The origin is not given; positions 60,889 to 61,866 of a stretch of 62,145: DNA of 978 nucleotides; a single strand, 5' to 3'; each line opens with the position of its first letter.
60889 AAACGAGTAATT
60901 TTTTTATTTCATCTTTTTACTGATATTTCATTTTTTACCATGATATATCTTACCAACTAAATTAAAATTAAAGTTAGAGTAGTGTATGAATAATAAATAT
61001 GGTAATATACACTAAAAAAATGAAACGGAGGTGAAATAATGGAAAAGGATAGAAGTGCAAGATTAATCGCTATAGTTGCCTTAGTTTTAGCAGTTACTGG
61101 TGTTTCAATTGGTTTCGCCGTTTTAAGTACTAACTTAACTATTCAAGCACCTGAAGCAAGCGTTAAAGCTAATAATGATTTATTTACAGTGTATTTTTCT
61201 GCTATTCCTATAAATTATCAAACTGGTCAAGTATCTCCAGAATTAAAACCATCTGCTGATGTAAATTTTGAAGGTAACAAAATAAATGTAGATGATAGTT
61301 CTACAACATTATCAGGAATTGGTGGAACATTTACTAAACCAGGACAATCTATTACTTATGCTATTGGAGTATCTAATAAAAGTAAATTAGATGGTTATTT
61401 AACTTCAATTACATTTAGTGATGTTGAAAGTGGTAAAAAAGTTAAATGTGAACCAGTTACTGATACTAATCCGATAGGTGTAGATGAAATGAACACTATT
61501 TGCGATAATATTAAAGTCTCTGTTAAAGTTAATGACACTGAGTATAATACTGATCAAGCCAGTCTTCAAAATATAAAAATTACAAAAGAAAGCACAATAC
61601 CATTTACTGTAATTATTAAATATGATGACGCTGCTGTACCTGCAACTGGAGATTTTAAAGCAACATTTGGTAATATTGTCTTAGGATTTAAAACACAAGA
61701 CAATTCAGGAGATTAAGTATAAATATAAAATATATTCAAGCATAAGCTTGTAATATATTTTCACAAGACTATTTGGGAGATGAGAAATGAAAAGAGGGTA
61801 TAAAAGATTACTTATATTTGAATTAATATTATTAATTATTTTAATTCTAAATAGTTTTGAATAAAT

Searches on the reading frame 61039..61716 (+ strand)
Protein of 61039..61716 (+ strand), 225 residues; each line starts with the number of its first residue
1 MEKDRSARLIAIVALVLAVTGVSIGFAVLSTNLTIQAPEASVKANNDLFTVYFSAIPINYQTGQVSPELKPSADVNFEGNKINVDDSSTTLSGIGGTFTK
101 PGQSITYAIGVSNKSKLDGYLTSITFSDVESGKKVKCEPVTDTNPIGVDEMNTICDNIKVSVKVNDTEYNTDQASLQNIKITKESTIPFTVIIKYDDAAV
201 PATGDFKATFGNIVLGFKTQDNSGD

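Call 82: find_encoding_contigs(protein=window:61039-61716:+, flank=10000, max_places=5)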
Protein window:61039-61716:+ (225 aa): 1 contig read that carries it; 1 place shown.
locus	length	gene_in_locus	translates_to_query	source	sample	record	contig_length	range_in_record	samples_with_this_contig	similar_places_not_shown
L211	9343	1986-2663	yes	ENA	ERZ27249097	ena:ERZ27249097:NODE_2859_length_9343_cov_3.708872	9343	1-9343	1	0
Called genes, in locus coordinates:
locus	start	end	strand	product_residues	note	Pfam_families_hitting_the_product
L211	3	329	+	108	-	?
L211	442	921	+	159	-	-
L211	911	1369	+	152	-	-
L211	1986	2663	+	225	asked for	-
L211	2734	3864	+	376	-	PF00717:Peptidase_S24 (weak), PF10502:Peptidase_S26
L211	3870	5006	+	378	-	PF17231:DUF5305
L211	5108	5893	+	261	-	PF00142:Fer4_NifH (weak), PF00448:SRP54 (faint), PF01656:CbiA, PF02374:ArsA_ATPase (weak), PF06564:CBP_BcsQ, PF09140:MipZ (weak), PF10609:ParA, PF13614:AAA_31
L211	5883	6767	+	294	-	PF02195:ParB_N, PF17762:HTH_ParB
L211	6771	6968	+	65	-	PF06107:DUF951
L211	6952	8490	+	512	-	PF03806:ABG_transport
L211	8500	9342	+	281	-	?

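Call 96: search_protein_families(library=ncbifam, proteins=[L211:5883-6767:+, L211:5108-5893:+], max_evalue=1e-10)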
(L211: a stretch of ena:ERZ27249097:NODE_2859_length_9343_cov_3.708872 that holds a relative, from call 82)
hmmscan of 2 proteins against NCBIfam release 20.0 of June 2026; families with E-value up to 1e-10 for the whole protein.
L211:5883-6767:+ (294 aa): 5 families
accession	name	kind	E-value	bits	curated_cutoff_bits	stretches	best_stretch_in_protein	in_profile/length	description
TIGR04285.1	nucleoid_noc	exception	1.3e-71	241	315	1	39-267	2-230/255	nucleoid occlusion protein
TIGR00180.1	parB_part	domain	1.7e-55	187.6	58.45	1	37-213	3-184/186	ParB/RepB/Spo0J family partition protein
TIGR03734.1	PRTRC_parB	hypoth_equivalog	2.1e-35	122.3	278.6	1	52-229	6-187/555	PRTRC system ParB family protein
NF010406.0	PRK13832.1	subfamily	3.4e-15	55.6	640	1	43-176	8-144/578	plasmid partitioning protein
TIGR03454.1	partition_RepB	equivalog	2.8e-14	53.3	201.5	1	28-171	55-197/325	plasmid partitioning protein RepB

L211:5108-5893:+ (261 aa): 14 families
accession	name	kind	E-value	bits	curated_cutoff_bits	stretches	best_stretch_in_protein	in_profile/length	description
NF041283.1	PrgP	equivalog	1.3e-33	116.6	400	1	2-240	2-243/297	ParA superfamily DNA segregation protein PrgP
NF041546.1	ParA_partition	equivalog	6.6e-32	110.7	180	2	4-55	1-52/203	ParA family partition ATPase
TIGR01969.1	minD_arch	subfamily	1.1e-30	106.7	201.75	1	4-257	2-232/251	cell division ATPase MinD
TIGR03453.1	partition_RepA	equivalog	1.5e-30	106.3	348.45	1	2-167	104-277/387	plasmid partitioning protein RepA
TIGR01968.1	minD_bact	equivalog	2.5e-26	92.6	212.9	1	3-256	2-237/261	septum site-determining protein MinD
NF010259.0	PRK13705.1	equivalog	5.6e-20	71.6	725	1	3-162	107-272/388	plasmid-partitioning protein SopA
NF010443.0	PRK13869.1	subfamily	6.3e-19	68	446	1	2-165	121-292/405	plasmid-partitioning protein RepA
TIGR01007.1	eps_fam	subfamily_domain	8e-16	58.2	108.05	1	2-138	17-140/204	polysaccharide biosynthesis tyrosine autokinase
TIGR03371.1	cellulose_yhjQ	equivalog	1.1e-14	54.5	157.85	1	2-253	1-239/246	cellulose biosynthesis protein BcsQ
TIGR01287.1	nifH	equivalog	3e-12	46.4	394.35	1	10-259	7-248/275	nitrogenase iron protein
TIGR03018.1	pepcterm_TyrKin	hypoth_equivalog_domain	4e-12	45.9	230.65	1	11-154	44-179/207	XrtA-associated tyrosine autokinase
NF047398.1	AAA_KGGVGR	domain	1.6e-11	44.9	90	1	3-134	3-151/190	KGGVGR-motif variant AAA ATPase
NF033200.1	F430_CfbC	exception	2.9e-11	43.2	402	0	9-258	6-241/260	Ni-sirohydrochlorin a,c-diamide reductive cyclase ATP-dependent reductase subunit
NF008079.0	PRK10818.1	equivalog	3.2e-11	43.1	508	1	1-250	1-241/270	septum site-determining protein MinD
